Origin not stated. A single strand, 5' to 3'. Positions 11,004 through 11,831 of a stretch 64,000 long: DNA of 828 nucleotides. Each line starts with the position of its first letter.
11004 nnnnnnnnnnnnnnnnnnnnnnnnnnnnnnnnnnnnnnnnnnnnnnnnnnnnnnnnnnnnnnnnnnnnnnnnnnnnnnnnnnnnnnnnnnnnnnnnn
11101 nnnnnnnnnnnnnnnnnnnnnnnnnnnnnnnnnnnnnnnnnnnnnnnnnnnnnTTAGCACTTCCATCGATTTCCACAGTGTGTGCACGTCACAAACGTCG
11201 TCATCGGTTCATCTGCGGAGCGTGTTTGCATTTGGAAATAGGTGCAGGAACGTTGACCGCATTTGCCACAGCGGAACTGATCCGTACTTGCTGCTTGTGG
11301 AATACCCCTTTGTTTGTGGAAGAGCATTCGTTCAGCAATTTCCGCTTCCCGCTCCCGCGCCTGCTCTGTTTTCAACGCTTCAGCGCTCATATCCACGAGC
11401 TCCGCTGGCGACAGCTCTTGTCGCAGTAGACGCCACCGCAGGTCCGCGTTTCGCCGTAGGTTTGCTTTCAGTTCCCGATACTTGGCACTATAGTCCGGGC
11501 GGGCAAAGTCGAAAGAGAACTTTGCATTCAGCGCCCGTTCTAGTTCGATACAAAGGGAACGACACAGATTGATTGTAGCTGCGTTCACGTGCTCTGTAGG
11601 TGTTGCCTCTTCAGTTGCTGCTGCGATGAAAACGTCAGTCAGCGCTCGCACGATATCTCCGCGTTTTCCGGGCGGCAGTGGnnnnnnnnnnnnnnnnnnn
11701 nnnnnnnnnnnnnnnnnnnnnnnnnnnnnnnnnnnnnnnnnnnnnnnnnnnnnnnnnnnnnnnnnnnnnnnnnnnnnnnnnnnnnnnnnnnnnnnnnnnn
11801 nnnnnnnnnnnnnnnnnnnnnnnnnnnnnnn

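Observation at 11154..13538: PWWP-TFIIS fusion: elongation-factor zinc ribbon with intact catalytic acidic hairpin coupled to a chromatin-reader domain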

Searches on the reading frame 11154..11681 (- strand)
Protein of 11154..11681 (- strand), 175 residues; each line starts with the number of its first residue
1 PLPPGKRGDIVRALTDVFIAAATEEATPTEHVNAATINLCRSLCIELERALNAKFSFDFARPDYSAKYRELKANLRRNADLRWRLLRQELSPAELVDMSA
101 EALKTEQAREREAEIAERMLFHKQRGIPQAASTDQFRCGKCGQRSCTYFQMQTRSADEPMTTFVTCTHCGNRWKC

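Call 25: find_homologous_proteins(query=window:11154-11681:-, max_evalue=0.001)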
Query window:11154-11681:- (175 aa): 3596 proteins with E <= 0.001 among 3769 candidates; the best 120 are listed.
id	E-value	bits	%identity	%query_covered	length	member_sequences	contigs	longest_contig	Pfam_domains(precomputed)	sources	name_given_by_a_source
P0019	5.9e-113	392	100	100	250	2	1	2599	PF07500.20,PF01096.24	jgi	jgi:transcription elongation factor S-II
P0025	2.8e-34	136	50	74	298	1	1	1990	PF07500.20,PF01096.24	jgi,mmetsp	mmetsp:Transcript_11451/g.41914 ORF Transcript_11451/g.41914 Transcript_11451/m.41914 type:complete 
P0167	3.3e-34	136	49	75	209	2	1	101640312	PF07500.20,PF01096.24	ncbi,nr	ncbi:hypothetical protein O6H91_01G160500 [Diphasiastrum complanatum]|nr:hypothetical protein O6H91_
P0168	2.8e-33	133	49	75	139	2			PF07500.20,PF01096.24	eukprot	eukprot:TRINITY_DN608_c0_g1_i3.p2 TRINITY_DN608_c0_g1~~TRINITY_DN608_c0_g1_i3.p2 ORF type:complete l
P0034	3.2e-33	133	48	73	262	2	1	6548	PF07500.20,PF01096.24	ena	-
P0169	4.5e-33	132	49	79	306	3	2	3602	PF07500.20,PF01096.24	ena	-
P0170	2.3e-32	130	51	74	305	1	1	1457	PF08711.17,PF07500.20,PF01096.24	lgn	-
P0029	4.1e-32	129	42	94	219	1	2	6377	PF07500.20,PF01096.24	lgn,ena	-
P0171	5.5e-32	129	55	62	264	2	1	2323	PF07500.20,PF01096.24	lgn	-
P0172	1.5e-31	128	52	68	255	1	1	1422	PF07500.20,PF01096.24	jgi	jgi:transcription elongation factor S-II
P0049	1.7e-31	127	49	75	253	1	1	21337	PF07500.20,PF01096.24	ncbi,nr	ncbi:transcription factor S-II, central domain-containing protein [Scenedesmus sp. NREL 46B-D3]|nr:t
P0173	1.8e-31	127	54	64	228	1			PF07500.20,PF01096.24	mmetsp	mmetsp:Transcript_11503/g.23391 ORF Transcript_11503/g.23391 Transcript_11503/m.23391 type:complete 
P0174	1.8e-31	127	45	95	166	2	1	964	PF07500.20,PF01096.24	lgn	-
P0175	2.5e-31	127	50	74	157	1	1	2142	PF07500.20,PF01096.24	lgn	-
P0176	4.5e-31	126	40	94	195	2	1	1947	PF07500.20,PF01096.24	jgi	jgi:transcription elongation factor S-II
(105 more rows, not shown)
